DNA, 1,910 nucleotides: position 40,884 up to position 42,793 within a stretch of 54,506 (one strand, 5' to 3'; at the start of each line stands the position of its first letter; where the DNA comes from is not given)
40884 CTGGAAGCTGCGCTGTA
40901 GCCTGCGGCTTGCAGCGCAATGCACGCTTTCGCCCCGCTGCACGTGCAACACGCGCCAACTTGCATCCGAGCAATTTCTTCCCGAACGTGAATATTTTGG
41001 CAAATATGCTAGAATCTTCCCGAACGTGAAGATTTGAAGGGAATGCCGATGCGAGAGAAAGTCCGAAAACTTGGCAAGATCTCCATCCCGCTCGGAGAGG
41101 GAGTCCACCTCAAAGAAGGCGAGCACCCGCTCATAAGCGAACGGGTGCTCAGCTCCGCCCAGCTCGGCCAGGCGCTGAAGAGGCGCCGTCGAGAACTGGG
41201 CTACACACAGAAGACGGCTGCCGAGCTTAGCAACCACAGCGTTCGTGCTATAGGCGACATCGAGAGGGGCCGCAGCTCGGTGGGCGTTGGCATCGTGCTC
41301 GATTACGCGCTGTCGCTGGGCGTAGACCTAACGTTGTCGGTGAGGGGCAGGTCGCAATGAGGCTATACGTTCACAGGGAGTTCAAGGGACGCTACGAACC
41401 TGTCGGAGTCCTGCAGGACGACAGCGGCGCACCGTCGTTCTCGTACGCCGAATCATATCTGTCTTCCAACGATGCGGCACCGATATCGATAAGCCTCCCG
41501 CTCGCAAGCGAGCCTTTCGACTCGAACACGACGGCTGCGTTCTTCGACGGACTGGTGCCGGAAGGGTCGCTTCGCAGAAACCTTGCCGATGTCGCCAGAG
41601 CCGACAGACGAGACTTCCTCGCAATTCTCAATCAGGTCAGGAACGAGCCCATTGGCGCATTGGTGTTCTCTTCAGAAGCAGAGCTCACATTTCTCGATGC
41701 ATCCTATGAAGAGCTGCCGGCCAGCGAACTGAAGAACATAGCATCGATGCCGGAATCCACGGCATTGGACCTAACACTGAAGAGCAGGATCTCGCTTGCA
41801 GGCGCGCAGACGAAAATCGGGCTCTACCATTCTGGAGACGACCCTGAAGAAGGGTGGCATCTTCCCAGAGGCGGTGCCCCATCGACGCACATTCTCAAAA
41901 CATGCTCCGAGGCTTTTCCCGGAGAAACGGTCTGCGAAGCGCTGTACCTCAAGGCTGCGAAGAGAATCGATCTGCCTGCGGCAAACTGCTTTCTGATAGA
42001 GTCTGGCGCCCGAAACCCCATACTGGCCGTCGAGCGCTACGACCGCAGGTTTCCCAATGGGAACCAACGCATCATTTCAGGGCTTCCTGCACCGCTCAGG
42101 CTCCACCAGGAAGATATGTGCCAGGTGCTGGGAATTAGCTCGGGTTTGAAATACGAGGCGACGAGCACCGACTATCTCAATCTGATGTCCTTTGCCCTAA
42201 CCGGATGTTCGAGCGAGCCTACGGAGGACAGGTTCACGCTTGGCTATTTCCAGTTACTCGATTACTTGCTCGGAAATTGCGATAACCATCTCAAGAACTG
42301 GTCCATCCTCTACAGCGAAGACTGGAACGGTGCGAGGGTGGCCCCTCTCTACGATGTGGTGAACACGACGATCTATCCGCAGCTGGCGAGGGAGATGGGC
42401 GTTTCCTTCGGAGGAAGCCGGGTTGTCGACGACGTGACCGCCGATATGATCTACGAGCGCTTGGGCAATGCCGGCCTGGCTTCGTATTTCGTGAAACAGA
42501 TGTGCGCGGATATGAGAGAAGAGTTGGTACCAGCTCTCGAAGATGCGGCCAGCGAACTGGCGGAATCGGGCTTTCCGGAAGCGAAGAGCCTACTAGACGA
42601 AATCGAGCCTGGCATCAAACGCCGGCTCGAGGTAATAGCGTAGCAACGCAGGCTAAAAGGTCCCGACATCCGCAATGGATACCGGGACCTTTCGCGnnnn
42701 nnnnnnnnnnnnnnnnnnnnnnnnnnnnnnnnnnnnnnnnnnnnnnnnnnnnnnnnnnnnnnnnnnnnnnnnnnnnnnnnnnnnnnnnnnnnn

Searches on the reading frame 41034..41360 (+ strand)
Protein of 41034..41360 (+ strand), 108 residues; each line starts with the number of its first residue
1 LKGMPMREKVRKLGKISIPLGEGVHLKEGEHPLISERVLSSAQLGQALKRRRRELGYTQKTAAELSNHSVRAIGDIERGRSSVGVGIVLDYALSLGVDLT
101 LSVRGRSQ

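Call 5: search_protein_families(library=pfam, proteins=[window:41034-41360:+], max_evalue=0.1)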
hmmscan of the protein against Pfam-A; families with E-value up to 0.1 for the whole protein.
window:41034-41360:+ (108 aa): 6 families
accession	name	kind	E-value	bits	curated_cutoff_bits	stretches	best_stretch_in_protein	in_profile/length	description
PF01381.28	HTH_3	-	5.6e-10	39.6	23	1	48-100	1-53/55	Helix-turn-helix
PF13560.12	HTH_31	-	1.2e-07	32.3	27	1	43-98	1-57/64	Helix-turn-helix domain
PF00157.23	Pou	-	0.0073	16.7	27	1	43-62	8-27/72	Pou domain - N-terminal to homeobox domain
PF12844.13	HTH_19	-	0.0089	16.4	30.2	1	45-100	1-56/64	Helix-turn-helix domain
PF13744.12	HTH_37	-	0.025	14.8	27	1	41-103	16-79/80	Helix-turn-helix domain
PF13413.12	HTH_25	-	0.08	13.2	24.6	0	48-82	2-36/62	Helix-turn-helix domain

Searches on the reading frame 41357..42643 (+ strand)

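Call 5: search_protein_families(library=pfam, proteins=[window:41357-42643:+], max_evalue=0.1)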
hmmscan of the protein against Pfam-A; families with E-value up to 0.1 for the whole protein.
window:41357-42643:+ (428 aa): 2 families
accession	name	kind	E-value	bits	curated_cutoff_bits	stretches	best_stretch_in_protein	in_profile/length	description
PF07804.18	HipA_C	-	1.6e-40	139.5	30.5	1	145-388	1-207/213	HipA-like C-terminal domain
PF13657.11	Couple_hipA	-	1e-16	61.7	22.5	1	14-104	8-98/99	HipA N-terminal domain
